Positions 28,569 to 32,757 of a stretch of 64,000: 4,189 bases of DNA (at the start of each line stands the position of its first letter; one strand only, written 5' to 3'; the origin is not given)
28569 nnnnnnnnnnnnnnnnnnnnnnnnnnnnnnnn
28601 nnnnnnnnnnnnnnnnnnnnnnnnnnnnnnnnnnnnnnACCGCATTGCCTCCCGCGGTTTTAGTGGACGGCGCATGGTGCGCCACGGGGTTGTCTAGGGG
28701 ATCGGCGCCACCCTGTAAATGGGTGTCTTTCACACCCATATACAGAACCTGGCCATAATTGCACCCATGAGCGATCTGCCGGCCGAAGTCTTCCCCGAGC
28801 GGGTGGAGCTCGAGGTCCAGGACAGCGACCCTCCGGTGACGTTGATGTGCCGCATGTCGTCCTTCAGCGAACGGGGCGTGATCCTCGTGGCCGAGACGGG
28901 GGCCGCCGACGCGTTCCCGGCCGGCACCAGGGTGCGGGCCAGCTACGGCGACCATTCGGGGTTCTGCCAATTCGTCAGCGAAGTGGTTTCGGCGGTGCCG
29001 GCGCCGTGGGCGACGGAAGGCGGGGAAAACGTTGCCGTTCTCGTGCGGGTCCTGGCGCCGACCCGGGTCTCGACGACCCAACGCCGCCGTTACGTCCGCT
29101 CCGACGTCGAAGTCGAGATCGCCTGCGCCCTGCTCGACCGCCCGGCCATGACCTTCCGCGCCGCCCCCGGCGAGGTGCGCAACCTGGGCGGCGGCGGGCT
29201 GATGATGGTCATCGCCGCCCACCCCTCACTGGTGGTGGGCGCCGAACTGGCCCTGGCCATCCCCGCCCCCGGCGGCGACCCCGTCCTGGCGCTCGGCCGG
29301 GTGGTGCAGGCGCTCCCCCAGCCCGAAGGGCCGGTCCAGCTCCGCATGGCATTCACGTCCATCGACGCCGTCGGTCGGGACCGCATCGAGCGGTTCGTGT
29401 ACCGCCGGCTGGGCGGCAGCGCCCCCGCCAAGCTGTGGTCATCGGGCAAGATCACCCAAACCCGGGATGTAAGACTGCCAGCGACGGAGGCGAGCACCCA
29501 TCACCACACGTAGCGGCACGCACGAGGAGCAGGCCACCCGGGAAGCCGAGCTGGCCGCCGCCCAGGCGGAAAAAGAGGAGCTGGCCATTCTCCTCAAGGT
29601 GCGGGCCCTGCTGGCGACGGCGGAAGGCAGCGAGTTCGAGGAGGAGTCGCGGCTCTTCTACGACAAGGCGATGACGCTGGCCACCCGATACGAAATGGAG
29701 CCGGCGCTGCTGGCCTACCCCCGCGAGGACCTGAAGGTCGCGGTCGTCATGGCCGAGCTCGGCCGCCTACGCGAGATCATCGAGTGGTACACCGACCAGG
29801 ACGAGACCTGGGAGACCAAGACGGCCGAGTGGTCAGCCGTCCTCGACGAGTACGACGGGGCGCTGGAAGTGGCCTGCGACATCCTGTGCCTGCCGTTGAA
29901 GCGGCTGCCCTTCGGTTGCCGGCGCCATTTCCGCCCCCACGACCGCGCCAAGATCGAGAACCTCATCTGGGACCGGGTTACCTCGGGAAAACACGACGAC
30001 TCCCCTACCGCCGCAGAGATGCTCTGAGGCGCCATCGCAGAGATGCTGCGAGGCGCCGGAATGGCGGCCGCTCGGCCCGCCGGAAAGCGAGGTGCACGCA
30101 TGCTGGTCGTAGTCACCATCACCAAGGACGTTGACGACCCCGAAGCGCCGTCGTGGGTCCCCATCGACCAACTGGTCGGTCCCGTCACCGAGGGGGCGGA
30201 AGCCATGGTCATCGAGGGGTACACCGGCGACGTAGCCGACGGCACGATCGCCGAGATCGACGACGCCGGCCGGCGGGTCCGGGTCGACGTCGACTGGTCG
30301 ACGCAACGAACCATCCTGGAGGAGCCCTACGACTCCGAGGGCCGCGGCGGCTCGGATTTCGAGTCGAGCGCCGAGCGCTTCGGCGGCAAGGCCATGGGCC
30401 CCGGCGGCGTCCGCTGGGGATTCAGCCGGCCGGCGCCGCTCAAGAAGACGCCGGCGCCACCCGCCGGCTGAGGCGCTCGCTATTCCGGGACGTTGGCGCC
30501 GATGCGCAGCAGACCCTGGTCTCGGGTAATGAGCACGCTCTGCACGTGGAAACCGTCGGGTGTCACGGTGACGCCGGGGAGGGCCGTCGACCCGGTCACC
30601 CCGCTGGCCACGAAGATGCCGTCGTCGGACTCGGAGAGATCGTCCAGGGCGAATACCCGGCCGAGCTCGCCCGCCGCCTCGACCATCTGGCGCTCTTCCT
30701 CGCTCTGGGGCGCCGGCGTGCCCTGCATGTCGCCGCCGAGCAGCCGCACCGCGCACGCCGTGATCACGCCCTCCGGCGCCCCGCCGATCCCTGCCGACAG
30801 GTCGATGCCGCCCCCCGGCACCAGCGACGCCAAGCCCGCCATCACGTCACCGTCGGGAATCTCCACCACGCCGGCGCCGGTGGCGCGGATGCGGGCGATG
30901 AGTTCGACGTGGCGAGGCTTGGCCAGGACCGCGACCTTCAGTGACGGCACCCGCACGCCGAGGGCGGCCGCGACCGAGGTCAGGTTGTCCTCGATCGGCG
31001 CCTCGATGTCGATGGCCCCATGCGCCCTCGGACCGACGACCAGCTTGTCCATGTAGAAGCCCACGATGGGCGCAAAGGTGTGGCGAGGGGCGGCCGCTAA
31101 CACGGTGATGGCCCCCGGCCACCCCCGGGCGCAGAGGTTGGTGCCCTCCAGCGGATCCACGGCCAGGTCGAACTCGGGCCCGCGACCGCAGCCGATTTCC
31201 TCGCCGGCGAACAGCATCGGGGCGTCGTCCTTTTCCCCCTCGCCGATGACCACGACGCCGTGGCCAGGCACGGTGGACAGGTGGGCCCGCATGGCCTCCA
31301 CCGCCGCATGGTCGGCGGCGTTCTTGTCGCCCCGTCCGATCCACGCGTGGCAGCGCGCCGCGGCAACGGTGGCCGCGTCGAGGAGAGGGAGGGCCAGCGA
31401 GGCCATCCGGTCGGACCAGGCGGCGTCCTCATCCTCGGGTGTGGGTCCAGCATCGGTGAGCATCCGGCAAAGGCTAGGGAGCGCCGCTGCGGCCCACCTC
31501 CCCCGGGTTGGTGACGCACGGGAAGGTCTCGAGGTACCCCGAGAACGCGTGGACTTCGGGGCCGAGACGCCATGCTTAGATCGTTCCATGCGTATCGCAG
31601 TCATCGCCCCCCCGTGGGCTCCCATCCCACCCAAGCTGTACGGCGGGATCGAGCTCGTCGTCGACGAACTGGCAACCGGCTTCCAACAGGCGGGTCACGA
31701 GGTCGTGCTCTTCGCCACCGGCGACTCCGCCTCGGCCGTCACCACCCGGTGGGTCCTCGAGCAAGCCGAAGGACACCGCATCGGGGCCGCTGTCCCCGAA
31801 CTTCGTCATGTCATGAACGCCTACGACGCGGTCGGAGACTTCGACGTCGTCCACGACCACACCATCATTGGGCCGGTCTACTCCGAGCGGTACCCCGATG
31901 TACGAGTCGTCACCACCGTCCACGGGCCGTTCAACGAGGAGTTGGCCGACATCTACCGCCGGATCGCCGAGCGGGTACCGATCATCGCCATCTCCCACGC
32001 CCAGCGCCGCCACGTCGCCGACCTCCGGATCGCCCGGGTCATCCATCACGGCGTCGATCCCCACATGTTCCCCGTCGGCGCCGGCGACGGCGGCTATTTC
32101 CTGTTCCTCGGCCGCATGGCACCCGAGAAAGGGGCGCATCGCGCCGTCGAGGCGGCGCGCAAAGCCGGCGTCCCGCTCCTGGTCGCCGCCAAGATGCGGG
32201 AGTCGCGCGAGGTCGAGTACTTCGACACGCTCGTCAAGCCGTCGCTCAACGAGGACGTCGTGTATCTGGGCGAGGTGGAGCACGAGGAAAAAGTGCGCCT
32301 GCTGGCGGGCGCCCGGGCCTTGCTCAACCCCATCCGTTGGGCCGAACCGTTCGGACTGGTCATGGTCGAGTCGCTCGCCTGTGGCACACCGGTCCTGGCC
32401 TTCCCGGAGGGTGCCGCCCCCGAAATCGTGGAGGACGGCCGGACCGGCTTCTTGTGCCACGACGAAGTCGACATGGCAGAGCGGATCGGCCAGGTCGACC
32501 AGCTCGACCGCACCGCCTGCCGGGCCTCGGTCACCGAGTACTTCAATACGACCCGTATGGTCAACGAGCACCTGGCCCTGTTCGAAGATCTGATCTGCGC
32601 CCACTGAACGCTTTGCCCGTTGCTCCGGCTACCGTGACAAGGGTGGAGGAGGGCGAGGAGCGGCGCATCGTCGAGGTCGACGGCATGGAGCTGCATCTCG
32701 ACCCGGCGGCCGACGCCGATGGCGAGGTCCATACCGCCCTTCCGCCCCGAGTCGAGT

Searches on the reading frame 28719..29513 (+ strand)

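Call 19: search_protein_families(library=pfam, proteins=[window:28719-29513:+], max_evalue=0.00001)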
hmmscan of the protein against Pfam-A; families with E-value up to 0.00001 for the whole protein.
window:28719-29513:+ (264 aa): 1 family
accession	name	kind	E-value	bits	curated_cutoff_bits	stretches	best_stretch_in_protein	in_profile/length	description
PF07238.19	PilZ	-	2.5e-12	47.5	22.5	1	121-228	1-101/102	PilZ domain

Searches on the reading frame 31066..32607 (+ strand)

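Call 19: search_protein_families(library=pfam, proteins=[window:31066-32607:+], max_evalue=0.00001)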
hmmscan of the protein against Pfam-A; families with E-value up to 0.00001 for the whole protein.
window:31066-32607:+ (513 aa): 4 families
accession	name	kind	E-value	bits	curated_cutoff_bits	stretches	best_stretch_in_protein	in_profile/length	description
PF00534.26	Glycos_transf_1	-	1.3e-21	77.3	26.4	1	341-472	14-150/172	Glycosyl transferases group 1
PF13692.12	Glyco_trans_1_4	-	6.1e-20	72.4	27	1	344-476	3-138/142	Glycosyl transferases group 1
PF13439.12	Glyco_transf_4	-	2e-15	57.7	28.5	1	192-332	1-168/170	Glycosyltransferase Family 4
PF13524.12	Glyco_trans_1_2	-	3.7e-06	27.4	25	0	368-479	14-113/144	Glycosyl transferase-like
